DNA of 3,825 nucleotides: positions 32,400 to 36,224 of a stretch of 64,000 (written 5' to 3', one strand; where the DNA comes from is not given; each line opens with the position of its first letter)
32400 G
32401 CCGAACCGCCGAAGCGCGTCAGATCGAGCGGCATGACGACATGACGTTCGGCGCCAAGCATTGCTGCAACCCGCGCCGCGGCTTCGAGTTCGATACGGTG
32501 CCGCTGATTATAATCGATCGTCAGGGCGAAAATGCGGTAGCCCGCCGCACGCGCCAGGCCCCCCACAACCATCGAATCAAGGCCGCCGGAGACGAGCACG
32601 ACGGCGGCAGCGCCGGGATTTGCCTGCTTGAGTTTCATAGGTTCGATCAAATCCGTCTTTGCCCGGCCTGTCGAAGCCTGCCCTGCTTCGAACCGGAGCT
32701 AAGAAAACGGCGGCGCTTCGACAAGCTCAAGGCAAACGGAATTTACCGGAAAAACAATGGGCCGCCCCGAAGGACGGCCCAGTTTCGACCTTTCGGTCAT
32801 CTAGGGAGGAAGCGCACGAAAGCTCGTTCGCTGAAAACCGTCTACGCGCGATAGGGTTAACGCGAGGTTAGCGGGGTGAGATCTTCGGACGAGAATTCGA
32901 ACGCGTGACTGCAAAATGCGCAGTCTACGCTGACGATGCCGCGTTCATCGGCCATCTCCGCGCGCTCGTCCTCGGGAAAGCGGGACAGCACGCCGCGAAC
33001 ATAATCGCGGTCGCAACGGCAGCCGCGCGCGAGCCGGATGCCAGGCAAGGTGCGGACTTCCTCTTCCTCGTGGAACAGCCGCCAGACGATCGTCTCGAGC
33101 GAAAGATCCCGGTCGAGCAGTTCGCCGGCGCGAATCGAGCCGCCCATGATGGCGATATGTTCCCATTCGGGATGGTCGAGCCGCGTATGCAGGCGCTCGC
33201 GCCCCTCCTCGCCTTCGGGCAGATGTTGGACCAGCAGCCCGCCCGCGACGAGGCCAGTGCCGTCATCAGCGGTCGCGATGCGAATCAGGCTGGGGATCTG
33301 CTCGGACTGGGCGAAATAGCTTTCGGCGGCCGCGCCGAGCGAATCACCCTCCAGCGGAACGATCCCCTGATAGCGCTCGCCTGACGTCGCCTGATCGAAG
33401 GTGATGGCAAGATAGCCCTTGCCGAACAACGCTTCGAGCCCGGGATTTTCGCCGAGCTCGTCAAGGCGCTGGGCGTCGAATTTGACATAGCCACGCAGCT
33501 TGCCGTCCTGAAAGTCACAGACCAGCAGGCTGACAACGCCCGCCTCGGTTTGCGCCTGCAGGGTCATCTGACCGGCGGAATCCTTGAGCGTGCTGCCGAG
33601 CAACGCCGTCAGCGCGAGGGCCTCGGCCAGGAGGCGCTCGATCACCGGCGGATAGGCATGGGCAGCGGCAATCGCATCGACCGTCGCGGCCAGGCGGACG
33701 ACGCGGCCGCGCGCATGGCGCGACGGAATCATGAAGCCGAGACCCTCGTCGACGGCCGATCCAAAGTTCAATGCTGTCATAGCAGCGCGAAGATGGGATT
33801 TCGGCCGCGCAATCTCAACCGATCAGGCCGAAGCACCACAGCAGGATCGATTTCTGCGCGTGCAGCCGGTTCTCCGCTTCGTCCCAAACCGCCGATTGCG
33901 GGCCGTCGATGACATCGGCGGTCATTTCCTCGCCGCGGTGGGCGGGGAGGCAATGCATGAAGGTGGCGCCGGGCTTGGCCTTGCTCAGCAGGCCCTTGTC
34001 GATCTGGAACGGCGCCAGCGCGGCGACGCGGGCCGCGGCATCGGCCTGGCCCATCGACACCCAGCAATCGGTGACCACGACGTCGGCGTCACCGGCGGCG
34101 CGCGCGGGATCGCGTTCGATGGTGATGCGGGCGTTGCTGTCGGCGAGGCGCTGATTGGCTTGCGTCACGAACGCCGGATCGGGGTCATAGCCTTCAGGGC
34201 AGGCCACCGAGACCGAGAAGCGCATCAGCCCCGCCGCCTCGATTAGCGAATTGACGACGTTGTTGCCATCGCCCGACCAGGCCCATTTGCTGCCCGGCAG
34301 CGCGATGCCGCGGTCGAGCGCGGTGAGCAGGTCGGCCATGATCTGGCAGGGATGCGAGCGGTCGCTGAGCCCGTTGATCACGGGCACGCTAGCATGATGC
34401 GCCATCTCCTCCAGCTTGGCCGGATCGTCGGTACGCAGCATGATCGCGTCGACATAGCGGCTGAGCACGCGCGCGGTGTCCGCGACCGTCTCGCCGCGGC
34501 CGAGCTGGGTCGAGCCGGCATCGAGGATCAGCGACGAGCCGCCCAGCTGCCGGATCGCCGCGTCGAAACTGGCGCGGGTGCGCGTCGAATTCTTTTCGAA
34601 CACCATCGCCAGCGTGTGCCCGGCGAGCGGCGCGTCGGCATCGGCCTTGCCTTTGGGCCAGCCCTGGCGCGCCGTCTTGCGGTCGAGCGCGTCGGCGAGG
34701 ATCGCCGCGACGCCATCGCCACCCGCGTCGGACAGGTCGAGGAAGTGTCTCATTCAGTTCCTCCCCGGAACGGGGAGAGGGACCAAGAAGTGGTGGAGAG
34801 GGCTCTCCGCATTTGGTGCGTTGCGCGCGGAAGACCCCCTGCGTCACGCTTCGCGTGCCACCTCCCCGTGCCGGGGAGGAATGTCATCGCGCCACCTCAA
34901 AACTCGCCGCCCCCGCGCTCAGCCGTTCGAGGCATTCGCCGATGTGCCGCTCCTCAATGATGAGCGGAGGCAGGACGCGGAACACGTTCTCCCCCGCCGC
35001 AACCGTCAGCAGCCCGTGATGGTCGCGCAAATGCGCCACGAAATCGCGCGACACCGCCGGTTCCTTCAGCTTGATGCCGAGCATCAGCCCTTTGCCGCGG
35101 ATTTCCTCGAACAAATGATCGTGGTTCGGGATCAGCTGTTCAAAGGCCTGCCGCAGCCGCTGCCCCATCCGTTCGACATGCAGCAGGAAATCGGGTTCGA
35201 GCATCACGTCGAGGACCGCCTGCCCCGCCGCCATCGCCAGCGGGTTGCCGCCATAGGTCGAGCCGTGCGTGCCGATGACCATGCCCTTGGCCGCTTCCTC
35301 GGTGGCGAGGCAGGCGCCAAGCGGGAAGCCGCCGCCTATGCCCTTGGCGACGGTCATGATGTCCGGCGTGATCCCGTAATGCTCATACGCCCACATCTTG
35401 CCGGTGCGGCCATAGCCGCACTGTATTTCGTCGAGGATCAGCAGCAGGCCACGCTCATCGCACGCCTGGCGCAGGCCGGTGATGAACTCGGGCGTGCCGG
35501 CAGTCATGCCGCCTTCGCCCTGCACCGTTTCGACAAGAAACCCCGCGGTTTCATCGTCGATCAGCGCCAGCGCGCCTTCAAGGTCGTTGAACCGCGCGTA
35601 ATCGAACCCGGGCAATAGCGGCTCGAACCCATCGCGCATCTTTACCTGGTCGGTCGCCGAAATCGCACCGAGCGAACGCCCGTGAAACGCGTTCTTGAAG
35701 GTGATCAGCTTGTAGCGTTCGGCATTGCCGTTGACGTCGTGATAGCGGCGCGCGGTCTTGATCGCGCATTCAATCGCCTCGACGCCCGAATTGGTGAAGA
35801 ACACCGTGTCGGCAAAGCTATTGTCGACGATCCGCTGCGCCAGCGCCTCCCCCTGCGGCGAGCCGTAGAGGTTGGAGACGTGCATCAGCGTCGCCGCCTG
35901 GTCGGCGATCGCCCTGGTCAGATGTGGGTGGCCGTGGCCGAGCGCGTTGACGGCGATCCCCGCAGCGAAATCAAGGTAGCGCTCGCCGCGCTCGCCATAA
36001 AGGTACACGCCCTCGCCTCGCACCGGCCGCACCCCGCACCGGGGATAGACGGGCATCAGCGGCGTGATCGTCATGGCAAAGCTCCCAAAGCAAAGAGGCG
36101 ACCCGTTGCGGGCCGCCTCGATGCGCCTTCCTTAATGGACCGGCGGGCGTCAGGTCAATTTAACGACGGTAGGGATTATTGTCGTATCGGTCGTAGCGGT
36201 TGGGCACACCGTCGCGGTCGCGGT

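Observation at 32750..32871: Unannotated 83-nt sRNA with exposed anti-SD, driven by a CtrA-box promoter embedded in the hslO 3' end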

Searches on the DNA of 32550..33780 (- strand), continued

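Call 71: search_with_rna_model(model_id=R1, sources=[L081, L082, L083, L084, L085, L087, L089, L091, L092, L093, L095, L096, L098, L099, L100, L101, L102, L103, L104, L106, L107, L111, L114, L116, L120, L121, L125, L127, L128, L129, L131, L133, L135, L136, L137, L138, L139, L141, L143, L144], max_evalue=1)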
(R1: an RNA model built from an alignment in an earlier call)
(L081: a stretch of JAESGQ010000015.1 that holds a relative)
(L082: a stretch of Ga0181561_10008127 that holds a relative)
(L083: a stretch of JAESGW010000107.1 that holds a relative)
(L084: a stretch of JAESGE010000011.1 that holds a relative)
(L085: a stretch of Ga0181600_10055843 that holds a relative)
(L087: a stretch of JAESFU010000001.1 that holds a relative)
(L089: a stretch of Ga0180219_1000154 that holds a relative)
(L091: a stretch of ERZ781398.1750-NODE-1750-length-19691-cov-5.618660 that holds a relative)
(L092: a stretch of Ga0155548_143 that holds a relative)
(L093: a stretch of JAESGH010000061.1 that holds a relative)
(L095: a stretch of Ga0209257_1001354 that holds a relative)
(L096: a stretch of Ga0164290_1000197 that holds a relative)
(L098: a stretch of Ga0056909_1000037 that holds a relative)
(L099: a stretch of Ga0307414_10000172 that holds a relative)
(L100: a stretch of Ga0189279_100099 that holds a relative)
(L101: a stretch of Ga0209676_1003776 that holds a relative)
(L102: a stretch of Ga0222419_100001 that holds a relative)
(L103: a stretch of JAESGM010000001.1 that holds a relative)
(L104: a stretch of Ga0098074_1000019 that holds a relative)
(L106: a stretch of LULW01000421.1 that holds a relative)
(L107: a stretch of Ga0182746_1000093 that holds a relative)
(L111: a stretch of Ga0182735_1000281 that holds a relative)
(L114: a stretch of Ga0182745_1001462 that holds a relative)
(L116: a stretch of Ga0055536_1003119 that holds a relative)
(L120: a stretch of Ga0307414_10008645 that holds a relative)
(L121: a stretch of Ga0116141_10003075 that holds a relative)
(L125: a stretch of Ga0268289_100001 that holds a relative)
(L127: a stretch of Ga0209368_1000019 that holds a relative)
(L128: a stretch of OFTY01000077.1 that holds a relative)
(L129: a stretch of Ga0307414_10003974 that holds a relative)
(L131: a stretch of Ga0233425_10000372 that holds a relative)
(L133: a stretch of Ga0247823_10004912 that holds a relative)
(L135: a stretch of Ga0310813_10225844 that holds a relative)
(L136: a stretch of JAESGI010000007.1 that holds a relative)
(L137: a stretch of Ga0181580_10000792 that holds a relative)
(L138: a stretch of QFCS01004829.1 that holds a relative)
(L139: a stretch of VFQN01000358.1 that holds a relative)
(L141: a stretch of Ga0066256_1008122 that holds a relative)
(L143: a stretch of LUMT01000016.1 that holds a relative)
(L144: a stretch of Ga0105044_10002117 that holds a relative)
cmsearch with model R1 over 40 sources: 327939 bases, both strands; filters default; matches with E-value up to 1: 48.
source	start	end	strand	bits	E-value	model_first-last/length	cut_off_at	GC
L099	1009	1077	-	35.3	2e-07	1-89/89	no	0.55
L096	6238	6304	-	30.7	3.8e-06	1-89/89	no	0.57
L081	1133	1199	-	29.7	7.3e-06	1-89/89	no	0.57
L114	4074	4161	-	26.6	5.2e-05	1-89/89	no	0.51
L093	1443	1530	+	26.3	6.7e-05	1-89/89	no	0.52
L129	2255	2342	+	26.2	6.7e-05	1-89/89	no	0.52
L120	1522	1588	+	26.1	7.2e-05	1-89/89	no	0.52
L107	3866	3953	-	25.7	9.6e-05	1-89/89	no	0.53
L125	7671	7737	-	25.6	9.9e-05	1-89/89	no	0.55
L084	955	1042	+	24.1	0.00027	1-89/89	no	0.5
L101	5624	5711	-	24.1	0.00027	1-89/89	no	0.5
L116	5653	5740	-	24.1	0.00027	1-89/89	no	0.5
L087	1137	1224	+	23.3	0.00044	1-89/89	no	0.5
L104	7190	7256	+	22.8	0.0006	1-89/89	no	0.54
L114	4033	4115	+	22.6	0.00071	1-89/89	no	0.53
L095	5782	5869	+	22.3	0.00082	1-89/89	no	0.5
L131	6585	6672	+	22.3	0.00084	1-89/89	no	0.5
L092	1897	1984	-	22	0.00099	1-89/89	no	0.5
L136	3499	3586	-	22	0.00099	1-89/89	no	0.5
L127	6161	6227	+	21.4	0.0015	1-89/89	no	0.52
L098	624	711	-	21.4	0.0015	1-89/89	no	0.49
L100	11899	11986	+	21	0.0019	1-89/89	no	0.48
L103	7378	7444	-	20.8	0.0021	1-89/89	no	0.54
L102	6359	6447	-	20.8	0.0022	1-89/89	no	0.51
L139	6773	6840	-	20.6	0.0025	1-89/89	no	0.53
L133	3740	3828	+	20.4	0.0028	1-89/89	no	0.51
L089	2144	2232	+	20.1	0.0034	1-89/89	no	0.51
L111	615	703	+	20.1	0.0034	1-89/89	no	0.51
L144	1805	1872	-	20.1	0.0035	1-89/89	no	0.5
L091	777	844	+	19.9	0.004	1-89/89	no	0.53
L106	627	694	+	19.9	0.004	1-89/89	no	0.53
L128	7657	7724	+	19.9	0.004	1-89/89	no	0.53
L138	7669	7736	-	19.9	0.004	1-89/89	no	0.53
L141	4512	4579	+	19.9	0.004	1-89/89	no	0.53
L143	10345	10412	+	19.9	0.004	1-89/89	no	0.53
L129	2301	2384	-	19.1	0.0065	1-89/89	no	0.52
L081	1074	1174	+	19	0.0069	1-89/89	no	0.51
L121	2531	2599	+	18.8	0.0078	1-89/89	no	0.51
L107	3824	3907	+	18.6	0.0091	1-89/89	no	0.55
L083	11124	11211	-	18.4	0.0099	1-89/89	no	0.51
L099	962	1052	+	18.1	0.013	1-89/89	no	0.6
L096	6201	6279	+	17.6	0.017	1-89/89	no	0.52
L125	7629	7712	+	17.4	0.019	1-89/89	no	0.54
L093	1489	1594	-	15.4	0.069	1-89/89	no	0.54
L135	892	963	+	14.3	0.14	1-89/89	no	0.56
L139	6724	6814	+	12.9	0.35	1-89/89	no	0.58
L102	427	508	+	12.4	0.49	1-89/89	no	0.57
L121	8041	8120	+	11.3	0.96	1-89/89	no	0.7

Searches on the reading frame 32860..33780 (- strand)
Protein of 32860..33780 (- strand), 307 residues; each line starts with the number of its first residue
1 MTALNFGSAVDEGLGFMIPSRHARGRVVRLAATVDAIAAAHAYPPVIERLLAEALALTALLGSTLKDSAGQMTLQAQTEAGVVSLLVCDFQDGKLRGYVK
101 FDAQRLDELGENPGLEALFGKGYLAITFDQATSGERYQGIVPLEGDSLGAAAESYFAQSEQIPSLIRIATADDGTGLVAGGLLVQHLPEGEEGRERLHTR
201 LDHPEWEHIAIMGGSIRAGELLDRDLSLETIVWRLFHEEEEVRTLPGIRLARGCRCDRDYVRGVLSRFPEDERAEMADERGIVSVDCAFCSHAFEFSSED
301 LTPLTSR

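Call 10: find_related_loci(query=window:32860-33780:-, collection=genome_contigs, flank=1500)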
Query window:32860-33780:- (307 aa) in genome_contigs; peptide patterns used: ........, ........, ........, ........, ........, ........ (x = any residue, [..] = any of these).
600 stretches matched a pattern (row limit reached: there are more); 547 encode a relative of the query (tblastn E <= 1e-3); the best 80 are kept; 80 distinct loci.
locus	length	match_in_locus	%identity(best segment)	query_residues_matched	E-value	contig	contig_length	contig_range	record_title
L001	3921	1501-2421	89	1-307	1e-176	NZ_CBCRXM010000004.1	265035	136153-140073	Sphingomonas antarctica strain CIP111604T isolate CIP111604T NODE_0004, whole genome shotgun sequence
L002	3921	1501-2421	87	1-307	1e-172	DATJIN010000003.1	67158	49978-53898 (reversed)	MAG TPA_asm: Sphingomonas sp. isolate SMAG_U15539 k141_12087287, whole genome shotgun sequence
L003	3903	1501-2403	87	1-301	7e-172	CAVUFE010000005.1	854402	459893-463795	MAG: uncultured Alphaproteobacteria bacterium isolate MFD02581.bin.2.17 genome assembly, contig: contig_22172, whole gen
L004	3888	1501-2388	70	10-304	4e-135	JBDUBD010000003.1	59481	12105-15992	MAG: Sphingomonadales bacterium isolate cluster4_bin.206 NODE_403_length_59481_cov_6.856460, whole genome shotgun sequen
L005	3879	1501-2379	69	10-302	3e-133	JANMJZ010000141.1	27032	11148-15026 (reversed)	MAG: Sphingomonadales bacterium isolate OTE_64_metabat_289 OTE_64_k141_2065686, whole genome shotgun sequence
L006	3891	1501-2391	67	8-307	2e-131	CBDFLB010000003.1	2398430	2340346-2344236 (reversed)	MAG: Sphingomonas sp. isolate ac9ca599-7ba6-4a44-a109-306d1beaa3fe genome assembly, contig: contig_3, whole genome shotg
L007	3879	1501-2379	68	10-302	3e-131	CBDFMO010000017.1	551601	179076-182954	MAG: Sphingomonas sp. isolate 47e77715-78b7-437a-b3e1-8278db1d53f1 genome assembly, contig: contig_17, whole genome shot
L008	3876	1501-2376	68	10-301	3e-131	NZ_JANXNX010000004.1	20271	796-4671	MAG: Sphingomonas sp. isolate 341R_concoct_196 341R_k141_854673, whole genome shotgun sequence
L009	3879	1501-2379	65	10-301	9e-131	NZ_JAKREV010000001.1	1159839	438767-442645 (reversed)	Sphingomonas hankookensis strain KCTC 22579 NODE_1, whole genome shotgun sequence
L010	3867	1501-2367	70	10-297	2e-130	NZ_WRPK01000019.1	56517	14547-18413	Sphingomonas formosensis strain CC-Nfb-2 NODE_20_length_56517_cov_27.608323_cov_27.608323, whole genome shotgun sequence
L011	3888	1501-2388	65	10-307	8e-131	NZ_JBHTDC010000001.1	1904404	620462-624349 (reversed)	Enterovirga sp. GCM10030262 strain CPCC 101701 spades_K_25_97_1, whole genome shotgun sequence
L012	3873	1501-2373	68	8-301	3e-130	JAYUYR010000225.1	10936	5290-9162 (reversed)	MAG: Sphingomonas sp. isolate GL139_UP_metabat_204 GL139_UP_metabat_204_224, whole genome shotgun sequence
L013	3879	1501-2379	65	10-301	2e-130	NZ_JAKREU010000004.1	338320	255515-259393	Sphingomonas panni strain DSM 15761 NODE_4, whole genome shotgun sequence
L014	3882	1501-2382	65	10-302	2e-130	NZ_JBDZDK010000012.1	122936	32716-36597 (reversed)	Sphingomonas silueang strain VNH70 contig12, whole genome shotgun sequence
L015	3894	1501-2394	64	7-306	2e-130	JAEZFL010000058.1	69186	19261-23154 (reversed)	MAG: Proteobacteria bacterium isolate OH_CBrB_50 k127_2568501, whole genome shotgun sequence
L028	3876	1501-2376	64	10-301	6e-128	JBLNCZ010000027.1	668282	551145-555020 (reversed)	MAG: Bacillota bacterium isolate MAG112 PRJNA950955_bin20_renamed_26, whole genome shotgun sequence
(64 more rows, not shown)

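Call 51: search_protein_families(library=pfam, proteins=[window:32860-33780:-], max_evalue=0.00001)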
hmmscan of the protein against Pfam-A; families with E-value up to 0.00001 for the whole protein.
window:32860-33780:- (307 aa): 1 family
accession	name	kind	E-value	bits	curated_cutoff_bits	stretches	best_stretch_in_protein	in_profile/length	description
PF01430.24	HSP33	-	4e-67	227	21.4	1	14-297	4-273/273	Hsp33 protein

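Call 86: search_protein_families(library=ncbifam, proteins=[L028:2430-2855:+], max_evalue=0.001)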
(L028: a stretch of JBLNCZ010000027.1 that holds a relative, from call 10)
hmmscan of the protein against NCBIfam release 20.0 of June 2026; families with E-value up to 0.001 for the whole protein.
L028:2430-2855:+ (142 aa): 0 families

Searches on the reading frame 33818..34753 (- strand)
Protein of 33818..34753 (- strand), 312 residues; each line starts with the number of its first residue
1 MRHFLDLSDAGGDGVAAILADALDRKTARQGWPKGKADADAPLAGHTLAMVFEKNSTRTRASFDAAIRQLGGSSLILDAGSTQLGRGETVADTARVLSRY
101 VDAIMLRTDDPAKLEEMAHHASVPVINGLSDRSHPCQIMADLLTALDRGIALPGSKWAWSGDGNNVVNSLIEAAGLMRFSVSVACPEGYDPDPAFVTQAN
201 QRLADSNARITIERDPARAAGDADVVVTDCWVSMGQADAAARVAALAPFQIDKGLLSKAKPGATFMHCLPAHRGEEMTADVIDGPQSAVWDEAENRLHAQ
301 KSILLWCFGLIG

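Call 51: search_protein_families(library=pfam, proteins=[window:33818-34753:-], max_evalue=0.00001)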
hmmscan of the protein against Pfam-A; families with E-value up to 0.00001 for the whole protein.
window:33818-34753:- (312 aa): 2 families
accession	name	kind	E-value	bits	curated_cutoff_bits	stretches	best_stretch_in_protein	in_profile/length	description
PF00185.30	OTCace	-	1.1e-53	181.9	29.4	1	154-307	2-157/157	Aspartate/ornithine carbamoyltransferase, Asp/Orn binding domain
PF02729.26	OTCace_N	-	8.9e-44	149.6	29.9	1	2-145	1-146/148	Aspartate/ornithine carbamoyltransferase, carbamoyl-P binding domain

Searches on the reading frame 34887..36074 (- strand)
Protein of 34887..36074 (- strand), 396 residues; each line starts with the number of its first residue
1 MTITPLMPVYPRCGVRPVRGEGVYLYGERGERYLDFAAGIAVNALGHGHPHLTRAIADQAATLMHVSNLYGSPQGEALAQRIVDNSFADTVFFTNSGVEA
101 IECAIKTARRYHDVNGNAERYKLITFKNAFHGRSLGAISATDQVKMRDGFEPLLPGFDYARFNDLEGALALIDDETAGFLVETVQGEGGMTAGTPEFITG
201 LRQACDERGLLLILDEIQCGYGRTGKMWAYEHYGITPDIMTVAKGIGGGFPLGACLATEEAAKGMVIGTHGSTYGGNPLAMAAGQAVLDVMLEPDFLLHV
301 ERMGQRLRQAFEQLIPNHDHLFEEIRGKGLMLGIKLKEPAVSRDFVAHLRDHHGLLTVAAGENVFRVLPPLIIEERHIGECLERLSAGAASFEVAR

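Call 51: search_protein_families(library=pfam, proteins=[window:34887-36074:-], max_evalue=0.00001)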
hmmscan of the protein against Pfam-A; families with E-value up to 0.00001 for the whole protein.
window:34887-36074:- (396 aa): 1 family
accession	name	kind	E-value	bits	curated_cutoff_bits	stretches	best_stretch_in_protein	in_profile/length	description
PF00202.27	Aminotran_3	-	8.8e-116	387.3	30.5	1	17-386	13-400/403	Aminotransferase class-III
